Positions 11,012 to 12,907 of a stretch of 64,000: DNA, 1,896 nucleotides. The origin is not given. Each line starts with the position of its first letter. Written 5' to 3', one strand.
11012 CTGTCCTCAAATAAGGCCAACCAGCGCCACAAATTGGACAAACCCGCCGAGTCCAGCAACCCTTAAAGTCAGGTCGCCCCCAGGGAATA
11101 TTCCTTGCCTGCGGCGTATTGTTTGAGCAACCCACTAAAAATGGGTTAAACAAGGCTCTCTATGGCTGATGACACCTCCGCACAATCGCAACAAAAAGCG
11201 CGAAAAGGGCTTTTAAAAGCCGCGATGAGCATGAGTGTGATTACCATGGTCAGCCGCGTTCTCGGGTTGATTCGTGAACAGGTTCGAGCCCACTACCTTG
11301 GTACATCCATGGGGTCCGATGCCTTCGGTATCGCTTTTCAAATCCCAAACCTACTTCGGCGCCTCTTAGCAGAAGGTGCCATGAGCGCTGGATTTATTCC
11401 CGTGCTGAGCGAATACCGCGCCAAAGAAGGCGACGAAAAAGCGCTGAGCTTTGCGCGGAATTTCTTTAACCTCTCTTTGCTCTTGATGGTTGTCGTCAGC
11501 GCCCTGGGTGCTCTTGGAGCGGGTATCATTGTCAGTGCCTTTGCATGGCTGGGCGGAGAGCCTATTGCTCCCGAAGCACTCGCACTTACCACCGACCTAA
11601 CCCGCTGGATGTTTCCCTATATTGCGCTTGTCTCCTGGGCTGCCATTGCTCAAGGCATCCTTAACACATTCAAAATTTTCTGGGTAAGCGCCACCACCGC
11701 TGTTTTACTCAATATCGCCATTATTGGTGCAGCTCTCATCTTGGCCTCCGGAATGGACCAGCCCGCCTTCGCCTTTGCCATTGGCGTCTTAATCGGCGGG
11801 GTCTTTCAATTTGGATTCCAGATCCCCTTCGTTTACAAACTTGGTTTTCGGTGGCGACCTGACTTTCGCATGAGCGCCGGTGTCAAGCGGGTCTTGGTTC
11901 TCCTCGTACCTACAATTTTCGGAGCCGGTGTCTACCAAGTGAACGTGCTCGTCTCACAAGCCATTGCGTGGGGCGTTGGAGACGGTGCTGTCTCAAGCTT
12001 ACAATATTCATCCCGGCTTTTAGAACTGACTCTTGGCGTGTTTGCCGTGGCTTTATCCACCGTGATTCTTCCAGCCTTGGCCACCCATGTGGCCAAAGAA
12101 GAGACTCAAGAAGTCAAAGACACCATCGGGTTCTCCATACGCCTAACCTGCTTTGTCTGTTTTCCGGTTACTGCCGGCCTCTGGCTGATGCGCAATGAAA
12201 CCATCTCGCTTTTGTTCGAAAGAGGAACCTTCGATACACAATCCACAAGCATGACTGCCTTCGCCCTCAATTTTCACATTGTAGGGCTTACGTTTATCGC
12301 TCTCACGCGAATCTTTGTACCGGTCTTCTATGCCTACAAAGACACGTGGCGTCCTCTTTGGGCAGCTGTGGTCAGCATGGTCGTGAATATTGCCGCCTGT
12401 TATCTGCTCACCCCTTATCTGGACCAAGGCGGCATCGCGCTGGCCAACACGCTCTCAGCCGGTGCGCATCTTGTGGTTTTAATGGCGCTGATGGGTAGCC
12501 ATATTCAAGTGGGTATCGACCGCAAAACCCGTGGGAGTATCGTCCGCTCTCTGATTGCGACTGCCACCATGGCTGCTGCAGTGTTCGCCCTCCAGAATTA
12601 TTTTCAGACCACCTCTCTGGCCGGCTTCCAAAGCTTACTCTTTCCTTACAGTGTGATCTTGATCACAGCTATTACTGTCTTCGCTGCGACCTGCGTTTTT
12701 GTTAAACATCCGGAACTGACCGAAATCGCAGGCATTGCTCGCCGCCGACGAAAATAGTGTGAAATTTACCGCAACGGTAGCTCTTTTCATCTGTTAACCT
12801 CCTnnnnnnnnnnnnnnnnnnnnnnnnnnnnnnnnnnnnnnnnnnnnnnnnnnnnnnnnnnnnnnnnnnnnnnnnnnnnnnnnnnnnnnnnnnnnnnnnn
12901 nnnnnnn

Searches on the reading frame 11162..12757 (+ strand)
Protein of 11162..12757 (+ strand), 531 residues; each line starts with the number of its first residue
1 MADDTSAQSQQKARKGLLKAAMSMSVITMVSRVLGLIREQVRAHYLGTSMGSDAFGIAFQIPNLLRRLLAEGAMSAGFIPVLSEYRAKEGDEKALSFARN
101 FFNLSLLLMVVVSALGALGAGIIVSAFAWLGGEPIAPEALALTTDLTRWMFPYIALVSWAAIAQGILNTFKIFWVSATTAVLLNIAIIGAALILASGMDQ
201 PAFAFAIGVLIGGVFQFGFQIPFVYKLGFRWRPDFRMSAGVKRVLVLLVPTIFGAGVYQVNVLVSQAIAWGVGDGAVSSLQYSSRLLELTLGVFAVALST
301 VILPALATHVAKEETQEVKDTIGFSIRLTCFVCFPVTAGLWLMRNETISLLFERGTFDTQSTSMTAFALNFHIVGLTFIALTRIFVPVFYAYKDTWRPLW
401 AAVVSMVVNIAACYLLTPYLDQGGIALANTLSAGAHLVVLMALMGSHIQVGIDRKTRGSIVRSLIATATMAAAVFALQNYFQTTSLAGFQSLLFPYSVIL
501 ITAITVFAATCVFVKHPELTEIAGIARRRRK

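Call 59: search_protein_families(library=pfam, proteins=[window:11162-12757:+], max_evalue=0.0001)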
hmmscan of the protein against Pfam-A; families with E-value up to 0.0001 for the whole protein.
window:11162-12757:+ (531 aa): 1 family
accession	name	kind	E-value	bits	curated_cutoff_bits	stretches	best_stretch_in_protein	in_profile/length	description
PF03023.19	MurJ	-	8.1e-115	384.4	27.4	1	43-489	2-444/451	Lipid II flippase MurJ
